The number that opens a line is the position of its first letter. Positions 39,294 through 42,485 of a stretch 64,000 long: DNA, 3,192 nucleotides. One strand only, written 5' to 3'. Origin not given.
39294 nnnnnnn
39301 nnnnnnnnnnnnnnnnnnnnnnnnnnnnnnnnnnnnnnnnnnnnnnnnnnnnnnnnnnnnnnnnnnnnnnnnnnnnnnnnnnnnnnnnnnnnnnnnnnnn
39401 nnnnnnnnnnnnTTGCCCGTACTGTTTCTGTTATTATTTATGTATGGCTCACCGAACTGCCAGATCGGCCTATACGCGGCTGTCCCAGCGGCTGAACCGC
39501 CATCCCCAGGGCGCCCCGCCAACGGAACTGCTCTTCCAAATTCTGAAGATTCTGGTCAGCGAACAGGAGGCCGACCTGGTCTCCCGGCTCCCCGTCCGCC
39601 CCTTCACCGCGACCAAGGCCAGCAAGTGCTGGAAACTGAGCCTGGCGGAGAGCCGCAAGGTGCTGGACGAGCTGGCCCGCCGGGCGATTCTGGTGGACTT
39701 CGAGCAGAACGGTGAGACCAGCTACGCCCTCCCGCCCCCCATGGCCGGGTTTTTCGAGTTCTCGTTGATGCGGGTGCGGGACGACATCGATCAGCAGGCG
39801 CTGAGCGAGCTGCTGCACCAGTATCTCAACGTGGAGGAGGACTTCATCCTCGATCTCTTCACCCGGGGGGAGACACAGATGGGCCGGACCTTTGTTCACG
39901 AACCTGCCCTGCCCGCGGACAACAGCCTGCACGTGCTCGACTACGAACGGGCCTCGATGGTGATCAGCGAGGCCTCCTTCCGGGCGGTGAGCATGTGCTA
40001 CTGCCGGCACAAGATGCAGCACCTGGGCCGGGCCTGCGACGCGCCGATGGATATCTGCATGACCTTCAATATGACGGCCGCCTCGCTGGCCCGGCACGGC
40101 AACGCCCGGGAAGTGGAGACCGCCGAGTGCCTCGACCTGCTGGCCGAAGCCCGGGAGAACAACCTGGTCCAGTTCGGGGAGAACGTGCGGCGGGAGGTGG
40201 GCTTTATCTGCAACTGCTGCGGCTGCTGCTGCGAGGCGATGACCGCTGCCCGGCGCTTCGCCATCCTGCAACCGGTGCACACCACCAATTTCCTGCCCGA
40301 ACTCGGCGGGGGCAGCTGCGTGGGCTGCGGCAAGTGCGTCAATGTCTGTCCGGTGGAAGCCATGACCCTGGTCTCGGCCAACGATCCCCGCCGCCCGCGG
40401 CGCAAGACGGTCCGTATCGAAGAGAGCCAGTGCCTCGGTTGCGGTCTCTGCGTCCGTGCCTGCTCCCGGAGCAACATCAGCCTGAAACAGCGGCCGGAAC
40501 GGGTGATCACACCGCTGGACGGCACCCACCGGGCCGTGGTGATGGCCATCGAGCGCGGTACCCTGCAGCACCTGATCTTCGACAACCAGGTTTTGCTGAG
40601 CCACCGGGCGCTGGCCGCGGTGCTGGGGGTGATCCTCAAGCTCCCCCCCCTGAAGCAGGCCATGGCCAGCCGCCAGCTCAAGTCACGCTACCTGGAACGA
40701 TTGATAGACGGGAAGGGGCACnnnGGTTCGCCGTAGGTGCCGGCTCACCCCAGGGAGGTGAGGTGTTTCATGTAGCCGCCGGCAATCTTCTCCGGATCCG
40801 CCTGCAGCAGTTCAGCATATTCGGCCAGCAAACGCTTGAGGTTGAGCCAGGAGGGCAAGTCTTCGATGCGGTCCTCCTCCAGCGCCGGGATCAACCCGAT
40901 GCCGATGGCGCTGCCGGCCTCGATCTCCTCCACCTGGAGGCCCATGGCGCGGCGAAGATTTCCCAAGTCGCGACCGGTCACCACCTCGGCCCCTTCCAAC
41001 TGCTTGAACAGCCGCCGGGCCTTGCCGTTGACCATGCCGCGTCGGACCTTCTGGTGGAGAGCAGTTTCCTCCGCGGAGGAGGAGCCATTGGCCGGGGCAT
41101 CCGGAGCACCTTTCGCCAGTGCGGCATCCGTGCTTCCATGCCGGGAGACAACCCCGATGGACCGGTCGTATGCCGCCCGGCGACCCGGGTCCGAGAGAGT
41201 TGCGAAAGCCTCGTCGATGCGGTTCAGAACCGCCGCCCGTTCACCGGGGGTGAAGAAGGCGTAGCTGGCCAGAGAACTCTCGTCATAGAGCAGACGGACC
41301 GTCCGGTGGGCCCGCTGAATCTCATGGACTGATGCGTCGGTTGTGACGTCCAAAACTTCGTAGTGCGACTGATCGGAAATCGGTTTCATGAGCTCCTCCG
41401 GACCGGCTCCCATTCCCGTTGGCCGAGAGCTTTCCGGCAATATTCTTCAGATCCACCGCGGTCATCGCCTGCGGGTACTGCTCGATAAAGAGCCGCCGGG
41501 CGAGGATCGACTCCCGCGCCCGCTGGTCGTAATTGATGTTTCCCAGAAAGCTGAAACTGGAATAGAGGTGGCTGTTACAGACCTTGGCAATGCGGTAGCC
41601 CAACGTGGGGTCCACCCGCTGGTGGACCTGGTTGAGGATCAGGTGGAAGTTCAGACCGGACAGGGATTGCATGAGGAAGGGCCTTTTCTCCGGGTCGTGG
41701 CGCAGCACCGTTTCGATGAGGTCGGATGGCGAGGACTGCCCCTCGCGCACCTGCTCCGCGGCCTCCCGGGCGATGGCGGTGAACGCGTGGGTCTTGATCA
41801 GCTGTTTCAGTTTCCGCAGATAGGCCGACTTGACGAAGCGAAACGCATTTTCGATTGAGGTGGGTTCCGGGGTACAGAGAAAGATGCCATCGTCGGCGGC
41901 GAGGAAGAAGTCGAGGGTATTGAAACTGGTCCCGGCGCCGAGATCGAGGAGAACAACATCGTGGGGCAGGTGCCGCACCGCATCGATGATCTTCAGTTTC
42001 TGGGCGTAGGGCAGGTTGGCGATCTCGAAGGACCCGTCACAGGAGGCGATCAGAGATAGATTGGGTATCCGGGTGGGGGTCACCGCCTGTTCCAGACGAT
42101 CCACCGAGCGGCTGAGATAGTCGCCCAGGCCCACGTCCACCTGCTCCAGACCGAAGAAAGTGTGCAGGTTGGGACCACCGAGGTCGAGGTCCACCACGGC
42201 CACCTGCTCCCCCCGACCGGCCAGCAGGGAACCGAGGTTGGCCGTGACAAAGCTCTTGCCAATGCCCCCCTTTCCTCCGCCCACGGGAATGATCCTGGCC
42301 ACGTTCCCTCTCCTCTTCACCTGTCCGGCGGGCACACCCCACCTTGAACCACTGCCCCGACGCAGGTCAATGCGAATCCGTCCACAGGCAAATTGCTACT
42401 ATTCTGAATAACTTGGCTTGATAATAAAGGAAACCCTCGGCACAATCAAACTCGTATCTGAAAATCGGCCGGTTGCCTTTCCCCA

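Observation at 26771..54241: One ~335-aa C-terminal propeller-like module (five DxDxDG loops) grafted onto four unrelated secreted proteins, plus a fragment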

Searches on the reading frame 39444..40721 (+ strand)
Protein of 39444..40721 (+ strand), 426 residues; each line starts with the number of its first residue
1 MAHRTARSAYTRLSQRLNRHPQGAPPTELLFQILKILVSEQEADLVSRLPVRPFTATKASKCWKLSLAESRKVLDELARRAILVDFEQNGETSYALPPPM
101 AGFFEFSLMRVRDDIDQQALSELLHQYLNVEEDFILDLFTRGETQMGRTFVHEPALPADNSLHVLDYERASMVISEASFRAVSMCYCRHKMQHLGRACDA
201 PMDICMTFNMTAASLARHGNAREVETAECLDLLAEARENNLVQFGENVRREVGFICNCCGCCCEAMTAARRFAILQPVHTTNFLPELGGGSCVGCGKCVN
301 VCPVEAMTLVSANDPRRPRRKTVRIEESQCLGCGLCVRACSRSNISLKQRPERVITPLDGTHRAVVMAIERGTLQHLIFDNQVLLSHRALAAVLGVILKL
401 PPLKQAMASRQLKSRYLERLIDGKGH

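Call 14: search_protein_families(library=pfam, proteins=[window:39444-40721:+], max_evalue=0.001)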
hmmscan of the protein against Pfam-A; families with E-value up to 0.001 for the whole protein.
window:39444-40721:+ (426 aa): 10 families
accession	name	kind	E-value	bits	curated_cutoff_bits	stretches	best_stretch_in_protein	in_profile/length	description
PF12838.12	Fer4_7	-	1.8e-11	44.7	27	1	291-341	1-49/52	4Fe-4S dicluster domain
PF12837.12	Fer4_6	-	3.6e-09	36.6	25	2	323-341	2-20/24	4Fe-4S binding domain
PF13187.11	Fer4_9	-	2.2e-08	34.4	27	1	292-343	2-50/52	4Fe-4S dicluster domain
PF13237.11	Fer4_10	-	2.4e-08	34.2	25.5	1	291-340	8-52/53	4Fe-4S dicluster domain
PF00037.32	Fer4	-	4.9e-07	29.8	21.1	1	291-307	7-23/24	4Fe-4S binding domain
PF14697.11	Fer4_21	-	8.1e-07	29.5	35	0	324-344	2-22/59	4Fe-4S dicluster domain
PF13183.11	Fer4_8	-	0.00024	22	27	1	291-342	4-66/68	4Fe-4S dicluster domain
PF12797.12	Fer4_2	-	0.00031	21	24.5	0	323-340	3-20/22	4Fe-4S binding domain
PF13484.11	Fer4_16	-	0.00054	21.1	30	1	292-341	2-64/66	4Fe-4S double cluster binding domain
PF25160.1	LdpA_Fe-S-bd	-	0.00062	19.9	27.6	1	291-310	27-46/49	LdpA Fe-S cluster-binding domain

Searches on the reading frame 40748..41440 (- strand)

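Call 14: search_protein_families(library=pfam, proteins=[window:40748-41440:-], max_evalue=0.001)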
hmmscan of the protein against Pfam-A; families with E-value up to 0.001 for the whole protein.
window:40748-41440:- (231 aa): 2 families
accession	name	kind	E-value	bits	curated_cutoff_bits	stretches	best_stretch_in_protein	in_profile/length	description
PF13413.12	HTH_25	-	1.3e-09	38.2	24.6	1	161-219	4-62/62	Helix-turn-helix domain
PF00226.36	DnaJ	-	2.1e-07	31.4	27.8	1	26-92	2-63/63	DnaJ domain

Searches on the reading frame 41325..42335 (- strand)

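Call 14: search_protein_families(library=pfam, proteins=[window:41325-42335:-], max_evalue=0.001)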
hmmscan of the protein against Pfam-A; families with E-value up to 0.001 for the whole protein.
window:41325-42335:- (337 aa): 5 families
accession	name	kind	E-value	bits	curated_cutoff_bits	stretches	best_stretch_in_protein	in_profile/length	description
PF10609.15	ParA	-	9.3e-15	55.2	27.1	1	11-96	1-76/246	NUBPL iron-transfer P-loop NTPase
PF01656.29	CbiA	-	8.4e-12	45.6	25.4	1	18-110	3-54/125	CobQ/CobB/MinD/ParA nucleotide binding domain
PF13614.12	AAA_31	-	1.3e-07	32.2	27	1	14-163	2-156/177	AAA domain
PF09140.17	MipZ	-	0.00014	21.7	20.7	0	15-61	2-48/262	ATPase MipZ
PF00142.24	Fer4_NifH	-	0.0009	19.2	25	0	21-51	7-37/271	4Fe-4S iron sulfur cluster binding proteins, NifH/frxC family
